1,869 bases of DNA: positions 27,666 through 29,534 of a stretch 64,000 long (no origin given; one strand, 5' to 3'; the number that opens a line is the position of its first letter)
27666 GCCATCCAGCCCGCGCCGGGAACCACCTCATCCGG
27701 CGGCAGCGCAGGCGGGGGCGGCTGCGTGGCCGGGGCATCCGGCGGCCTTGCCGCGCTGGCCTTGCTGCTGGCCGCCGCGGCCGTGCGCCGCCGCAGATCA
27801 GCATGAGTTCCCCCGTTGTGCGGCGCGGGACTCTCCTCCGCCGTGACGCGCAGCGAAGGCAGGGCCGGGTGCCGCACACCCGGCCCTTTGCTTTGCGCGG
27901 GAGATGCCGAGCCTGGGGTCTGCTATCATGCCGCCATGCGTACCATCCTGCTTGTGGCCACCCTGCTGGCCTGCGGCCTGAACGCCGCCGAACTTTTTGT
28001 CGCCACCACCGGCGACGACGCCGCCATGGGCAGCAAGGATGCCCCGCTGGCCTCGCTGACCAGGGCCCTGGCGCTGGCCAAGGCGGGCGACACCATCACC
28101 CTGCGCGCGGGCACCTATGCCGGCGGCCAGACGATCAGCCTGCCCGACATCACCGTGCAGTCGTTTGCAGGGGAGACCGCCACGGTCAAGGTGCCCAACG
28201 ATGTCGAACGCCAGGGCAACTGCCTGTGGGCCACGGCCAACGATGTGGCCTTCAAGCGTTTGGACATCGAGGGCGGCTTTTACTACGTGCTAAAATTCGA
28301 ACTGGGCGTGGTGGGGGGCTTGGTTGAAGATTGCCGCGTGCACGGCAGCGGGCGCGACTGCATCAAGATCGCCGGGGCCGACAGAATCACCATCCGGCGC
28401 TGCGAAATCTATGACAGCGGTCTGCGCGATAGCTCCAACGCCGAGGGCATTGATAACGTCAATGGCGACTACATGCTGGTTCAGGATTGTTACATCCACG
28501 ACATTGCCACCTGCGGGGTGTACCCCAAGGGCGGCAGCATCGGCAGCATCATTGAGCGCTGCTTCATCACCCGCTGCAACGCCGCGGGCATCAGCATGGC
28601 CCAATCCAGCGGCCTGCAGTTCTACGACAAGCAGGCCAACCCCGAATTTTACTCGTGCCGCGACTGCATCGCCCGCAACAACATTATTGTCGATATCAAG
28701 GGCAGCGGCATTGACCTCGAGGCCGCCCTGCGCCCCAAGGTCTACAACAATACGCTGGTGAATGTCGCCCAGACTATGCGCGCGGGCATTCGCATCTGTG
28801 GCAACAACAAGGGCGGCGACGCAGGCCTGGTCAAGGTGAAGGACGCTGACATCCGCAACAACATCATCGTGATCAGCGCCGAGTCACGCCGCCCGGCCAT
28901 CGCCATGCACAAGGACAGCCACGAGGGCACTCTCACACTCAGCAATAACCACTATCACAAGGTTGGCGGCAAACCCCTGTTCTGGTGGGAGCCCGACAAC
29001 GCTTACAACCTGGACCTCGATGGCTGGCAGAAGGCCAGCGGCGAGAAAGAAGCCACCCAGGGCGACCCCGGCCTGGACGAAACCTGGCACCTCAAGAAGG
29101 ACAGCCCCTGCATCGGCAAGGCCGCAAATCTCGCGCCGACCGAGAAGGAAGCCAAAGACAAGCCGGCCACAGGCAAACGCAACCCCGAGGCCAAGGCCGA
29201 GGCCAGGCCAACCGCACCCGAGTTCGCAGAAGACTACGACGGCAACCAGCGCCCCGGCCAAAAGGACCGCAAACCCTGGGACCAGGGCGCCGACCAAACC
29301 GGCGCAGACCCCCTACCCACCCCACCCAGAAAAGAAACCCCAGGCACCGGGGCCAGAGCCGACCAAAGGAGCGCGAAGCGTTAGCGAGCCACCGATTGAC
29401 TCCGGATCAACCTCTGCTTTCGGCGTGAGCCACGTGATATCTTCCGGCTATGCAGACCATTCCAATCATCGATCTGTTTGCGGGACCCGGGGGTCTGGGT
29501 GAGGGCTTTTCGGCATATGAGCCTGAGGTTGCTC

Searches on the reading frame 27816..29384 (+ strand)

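Call 15: search_protein_families(library=pfam, proteins=[window:27816-29384:+], max_evalue=0.01)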
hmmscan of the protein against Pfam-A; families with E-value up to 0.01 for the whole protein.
window:27816-29384:+ (522 aa): 3 families
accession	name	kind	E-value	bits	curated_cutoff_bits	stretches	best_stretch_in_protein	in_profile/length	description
PF13229.12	Beta_helix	-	1.5e-16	60.9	25.9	1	170-329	13-146/158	Right handed beta helix region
PF07602.17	DUF1565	-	3.7e-08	33.4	20.3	1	65-102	2-39/257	Protein of unknown function (DUF1565)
PF05048.19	NosD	-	0.0078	16.1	23.6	0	270-329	79-135/212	Periplasmic copper-binding protein (NosD)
